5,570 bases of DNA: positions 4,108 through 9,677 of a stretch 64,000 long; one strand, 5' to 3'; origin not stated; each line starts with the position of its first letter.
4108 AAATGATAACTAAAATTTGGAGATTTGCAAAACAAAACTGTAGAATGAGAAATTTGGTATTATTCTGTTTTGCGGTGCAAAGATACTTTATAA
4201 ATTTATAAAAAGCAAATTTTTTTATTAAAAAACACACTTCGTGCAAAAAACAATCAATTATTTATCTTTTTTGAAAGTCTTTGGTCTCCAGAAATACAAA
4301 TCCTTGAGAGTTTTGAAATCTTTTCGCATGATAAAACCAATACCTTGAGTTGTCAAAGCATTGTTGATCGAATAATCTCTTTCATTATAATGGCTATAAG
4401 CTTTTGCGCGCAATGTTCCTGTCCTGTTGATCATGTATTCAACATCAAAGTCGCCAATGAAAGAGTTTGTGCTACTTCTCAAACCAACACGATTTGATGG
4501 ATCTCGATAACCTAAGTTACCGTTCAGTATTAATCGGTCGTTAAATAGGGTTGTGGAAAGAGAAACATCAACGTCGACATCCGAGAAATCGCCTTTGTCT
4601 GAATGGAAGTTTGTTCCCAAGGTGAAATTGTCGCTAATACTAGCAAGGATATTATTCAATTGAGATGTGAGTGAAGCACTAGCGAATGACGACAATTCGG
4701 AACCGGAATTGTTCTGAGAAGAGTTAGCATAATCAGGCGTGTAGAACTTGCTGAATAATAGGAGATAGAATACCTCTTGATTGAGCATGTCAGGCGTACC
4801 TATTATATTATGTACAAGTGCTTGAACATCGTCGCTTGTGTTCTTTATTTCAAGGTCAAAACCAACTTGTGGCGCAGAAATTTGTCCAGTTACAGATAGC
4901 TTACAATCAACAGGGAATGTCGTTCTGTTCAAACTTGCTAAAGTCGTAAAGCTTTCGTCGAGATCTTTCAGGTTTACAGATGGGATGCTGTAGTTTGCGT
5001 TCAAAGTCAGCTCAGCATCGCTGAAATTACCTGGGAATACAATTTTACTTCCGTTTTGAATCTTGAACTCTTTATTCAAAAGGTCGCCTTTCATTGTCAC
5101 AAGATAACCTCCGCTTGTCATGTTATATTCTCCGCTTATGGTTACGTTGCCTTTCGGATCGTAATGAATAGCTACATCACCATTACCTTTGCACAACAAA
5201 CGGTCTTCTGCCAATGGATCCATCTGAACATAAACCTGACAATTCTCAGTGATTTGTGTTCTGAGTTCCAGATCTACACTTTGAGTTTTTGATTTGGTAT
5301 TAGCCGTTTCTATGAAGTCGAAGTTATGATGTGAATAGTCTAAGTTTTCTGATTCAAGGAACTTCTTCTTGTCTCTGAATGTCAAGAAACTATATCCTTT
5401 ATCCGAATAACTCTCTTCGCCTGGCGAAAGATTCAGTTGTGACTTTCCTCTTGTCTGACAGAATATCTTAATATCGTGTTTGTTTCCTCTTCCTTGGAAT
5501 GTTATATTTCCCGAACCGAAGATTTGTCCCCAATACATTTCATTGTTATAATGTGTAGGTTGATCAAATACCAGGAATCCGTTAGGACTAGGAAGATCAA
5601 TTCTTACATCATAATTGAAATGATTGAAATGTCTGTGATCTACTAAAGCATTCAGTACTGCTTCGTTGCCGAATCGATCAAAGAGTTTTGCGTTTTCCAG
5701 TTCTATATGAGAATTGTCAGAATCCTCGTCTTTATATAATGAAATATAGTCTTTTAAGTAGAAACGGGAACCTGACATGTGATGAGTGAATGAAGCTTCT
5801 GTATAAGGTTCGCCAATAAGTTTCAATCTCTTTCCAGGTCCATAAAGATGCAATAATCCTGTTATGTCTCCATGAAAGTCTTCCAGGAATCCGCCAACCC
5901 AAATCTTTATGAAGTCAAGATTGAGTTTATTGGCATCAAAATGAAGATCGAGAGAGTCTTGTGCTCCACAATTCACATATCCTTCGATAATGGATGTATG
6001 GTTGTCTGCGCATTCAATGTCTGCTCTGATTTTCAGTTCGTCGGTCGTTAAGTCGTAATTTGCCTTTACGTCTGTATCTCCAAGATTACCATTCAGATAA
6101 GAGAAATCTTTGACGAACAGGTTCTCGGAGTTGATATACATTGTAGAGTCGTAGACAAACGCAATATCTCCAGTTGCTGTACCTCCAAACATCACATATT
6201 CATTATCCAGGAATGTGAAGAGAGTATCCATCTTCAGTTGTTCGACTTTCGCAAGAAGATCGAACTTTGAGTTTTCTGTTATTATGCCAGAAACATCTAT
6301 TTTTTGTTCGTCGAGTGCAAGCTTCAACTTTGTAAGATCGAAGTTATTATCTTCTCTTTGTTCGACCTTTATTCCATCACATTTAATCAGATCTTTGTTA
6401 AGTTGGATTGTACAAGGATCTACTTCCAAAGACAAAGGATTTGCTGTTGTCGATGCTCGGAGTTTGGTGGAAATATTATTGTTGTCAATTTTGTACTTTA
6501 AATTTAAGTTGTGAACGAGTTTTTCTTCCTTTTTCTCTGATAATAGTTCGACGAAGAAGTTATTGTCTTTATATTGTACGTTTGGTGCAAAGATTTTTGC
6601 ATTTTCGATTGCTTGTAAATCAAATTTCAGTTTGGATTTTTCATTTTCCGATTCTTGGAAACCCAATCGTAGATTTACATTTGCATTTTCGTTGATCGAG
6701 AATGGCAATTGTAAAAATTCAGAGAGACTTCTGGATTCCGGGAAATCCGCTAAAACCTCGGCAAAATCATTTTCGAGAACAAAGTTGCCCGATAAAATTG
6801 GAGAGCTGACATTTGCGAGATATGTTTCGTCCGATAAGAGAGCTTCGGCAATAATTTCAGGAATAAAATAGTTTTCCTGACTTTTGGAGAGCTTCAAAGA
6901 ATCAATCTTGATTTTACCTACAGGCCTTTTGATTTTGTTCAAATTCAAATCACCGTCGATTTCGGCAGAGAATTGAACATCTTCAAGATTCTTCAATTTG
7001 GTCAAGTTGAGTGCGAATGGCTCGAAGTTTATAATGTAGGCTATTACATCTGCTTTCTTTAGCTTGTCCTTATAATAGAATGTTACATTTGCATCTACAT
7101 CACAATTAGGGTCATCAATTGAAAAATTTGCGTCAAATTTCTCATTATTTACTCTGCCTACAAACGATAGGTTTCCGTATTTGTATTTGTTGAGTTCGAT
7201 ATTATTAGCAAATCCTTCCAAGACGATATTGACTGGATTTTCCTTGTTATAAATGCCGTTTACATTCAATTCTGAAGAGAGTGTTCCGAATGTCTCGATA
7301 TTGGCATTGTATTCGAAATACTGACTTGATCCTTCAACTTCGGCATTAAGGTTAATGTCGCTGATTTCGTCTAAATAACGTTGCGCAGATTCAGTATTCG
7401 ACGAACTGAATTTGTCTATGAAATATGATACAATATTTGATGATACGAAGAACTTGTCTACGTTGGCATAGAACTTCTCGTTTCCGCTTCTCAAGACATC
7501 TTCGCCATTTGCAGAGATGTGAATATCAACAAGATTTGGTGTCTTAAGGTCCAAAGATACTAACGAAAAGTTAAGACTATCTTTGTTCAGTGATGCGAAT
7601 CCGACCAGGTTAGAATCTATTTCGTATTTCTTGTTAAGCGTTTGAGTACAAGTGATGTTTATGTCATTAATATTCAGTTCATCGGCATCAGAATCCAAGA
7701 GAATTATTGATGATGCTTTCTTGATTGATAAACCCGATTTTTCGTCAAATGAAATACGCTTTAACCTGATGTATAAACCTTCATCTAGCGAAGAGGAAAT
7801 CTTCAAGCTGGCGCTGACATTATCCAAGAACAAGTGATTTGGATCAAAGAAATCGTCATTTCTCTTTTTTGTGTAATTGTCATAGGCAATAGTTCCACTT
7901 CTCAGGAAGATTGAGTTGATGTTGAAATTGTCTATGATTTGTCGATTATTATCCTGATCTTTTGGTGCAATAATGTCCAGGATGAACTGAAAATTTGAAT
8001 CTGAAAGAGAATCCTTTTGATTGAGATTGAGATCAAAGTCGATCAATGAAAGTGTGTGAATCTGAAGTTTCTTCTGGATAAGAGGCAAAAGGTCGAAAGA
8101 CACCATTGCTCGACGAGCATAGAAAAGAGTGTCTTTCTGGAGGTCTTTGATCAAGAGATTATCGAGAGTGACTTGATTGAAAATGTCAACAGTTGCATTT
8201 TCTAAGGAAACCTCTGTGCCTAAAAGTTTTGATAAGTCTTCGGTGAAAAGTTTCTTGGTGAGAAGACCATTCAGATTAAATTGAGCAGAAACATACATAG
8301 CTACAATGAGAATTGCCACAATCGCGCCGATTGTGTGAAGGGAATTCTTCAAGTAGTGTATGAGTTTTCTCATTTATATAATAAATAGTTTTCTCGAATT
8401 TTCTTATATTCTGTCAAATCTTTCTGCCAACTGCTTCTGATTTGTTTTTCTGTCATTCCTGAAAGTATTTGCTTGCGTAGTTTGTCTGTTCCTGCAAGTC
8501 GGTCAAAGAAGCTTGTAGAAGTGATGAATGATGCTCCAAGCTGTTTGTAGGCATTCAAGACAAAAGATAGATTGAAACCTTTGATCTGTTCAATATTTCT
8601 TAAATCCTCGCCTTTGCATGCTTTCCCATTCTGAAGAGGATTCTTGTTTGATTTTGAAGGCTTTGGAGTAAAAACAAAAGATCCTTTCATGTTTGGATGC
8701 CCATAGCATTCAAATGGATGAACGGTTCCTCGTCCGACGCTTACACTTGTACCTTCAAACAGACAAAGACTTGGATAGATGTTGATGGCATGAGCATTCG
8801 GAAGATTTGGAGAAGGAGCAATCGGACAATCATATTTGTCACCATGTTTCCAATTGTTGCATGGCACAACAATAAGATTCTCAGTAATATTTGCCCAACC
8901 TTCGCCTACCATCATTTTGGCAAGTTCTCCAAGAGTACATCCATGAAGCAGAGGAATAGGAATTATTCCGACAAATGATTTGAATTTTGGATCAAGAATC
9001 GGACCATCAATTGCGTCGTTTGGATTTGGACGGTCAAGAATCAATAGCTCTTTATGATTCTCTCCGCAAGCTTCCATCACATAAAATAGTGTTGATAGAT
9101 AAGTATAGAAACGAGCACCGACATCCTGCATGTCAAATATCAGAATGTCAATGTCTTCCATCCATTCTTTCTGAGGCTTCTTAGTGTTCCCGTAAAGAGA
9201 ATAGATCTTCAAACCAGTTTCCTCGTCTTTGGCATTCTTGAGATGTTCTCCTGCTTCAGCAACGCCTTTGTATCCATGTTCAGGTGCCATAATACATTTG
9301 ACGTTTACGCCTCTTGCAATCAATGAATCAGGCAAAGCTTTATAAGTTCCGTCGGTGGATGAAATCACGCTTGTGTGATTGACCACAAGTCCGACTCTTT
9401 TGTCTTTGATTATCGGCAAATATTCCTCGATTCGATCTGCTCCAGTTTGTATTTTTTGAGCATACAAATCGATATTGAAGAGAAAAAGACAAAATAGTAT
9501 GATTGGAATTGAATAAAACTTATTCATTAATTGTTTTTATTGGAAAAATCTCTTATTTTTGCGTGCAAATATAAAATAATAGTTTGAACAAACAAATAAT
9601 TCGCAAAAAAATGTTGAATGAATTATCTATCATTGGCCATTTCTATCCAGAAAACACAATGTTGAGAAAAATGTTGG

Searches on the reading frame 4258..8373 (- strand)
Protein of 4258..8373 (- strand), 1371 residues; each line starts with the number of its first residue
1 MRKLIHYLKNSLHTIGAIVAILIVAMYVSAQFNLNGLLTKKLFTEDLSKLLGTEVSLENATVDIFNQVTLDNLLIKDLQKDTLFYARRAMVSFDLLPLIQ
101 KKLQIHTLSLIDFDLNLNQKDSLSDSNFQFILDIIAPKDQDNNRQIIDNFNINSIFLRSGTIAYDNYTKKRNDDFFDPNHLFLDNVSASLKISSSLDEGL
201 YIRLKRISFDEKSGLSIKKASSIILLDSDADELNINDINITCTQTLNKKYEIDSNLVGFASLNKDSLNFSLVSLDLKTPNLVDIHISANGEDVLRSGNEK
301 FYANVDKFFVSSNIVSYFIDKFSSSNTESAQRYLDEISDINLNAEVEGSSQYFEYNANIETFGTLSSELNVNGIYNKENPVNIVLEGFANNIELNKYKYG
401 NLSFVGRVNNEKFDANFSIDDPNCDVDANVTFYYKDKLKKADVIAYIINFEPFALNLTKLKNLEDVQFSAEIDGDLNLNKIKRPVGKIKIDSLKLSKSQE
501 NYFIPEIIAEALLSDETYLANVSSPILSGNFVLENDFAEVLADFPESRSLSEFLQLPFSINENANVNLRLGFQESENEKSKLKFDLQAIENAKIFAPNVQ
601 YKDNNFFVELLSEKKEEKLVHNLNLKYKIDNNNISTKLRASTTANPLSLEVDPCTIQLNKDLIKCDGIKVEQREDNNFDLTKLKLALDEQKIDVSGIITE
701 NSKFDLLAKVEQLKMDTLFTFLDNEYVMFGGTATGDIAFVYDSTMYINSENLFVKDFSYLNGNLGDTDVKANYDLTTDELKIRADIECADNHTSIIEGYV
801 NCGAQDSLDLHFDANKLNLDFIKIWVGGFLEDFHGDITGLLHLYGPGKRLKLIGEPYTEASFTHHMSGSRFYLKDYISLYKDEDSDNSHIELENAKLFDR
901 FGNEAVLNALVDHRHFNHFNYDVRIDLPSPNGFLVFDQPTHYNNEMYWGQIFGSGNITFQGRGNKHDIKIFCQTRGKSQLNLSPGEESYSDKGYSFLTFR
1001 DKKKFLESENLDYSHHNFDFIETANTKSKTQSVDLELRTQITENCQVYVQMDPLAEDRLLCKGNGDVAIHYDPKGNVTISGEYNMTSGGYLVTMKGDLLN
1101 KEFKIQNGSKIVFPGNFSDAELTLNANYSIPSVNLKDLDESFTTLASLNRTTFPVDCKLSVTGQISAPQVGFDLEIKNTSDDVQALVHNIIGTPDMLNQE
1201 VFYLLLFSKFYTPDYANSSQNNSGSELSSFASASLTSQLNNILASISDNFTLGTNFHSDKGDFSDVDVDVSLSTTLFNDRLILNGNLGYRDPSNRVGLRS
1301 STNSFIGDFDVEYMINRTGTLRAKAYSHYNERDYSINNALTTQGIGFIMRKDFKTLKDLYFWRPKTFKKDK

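Call 50: search_protein_families(library=pfam, proteins=[window:4258-8373:-], max_evalue=0.0001)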
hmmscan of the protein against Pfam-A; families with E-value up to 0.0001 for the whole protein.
window:4258-8373:- (1371 aa): 2 families
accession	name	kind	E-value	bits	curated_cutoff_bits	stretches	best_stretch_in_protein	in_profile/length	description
PF04357.19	TamB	-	2.9e-39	135.8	22.4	1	902-1353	10-381/381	TamB, inner membrane protein subunit of TAM complex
PF05359.17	DUF748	-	4e-10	38.8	50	1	16-183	18-184/1037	Domain of Unknown Function (DUF748)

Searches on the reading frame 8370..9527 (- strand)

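Call 50: search_protein_families(library=pfam, proteins=[window:8370-9527:-], max_evalue=0.0001)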
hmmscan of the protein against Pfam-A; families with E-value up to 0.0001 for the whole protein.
window:8370-9527:- (385 aa): 2 families
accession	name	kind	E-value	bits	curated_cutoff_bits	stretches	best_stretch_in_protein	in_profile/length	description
PF07075.17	NamZ_N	-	4.7e-72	242.1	26.9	1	45-245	1-202/203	Exo-beta-N-acetylmuramidase NamZ, N-terminal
PF20732.2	NamZ_C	-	1.1e-31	111.1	25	1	250-384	2-152/152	Exo-beta-N-acetylmuramidase NamZ, C-terminal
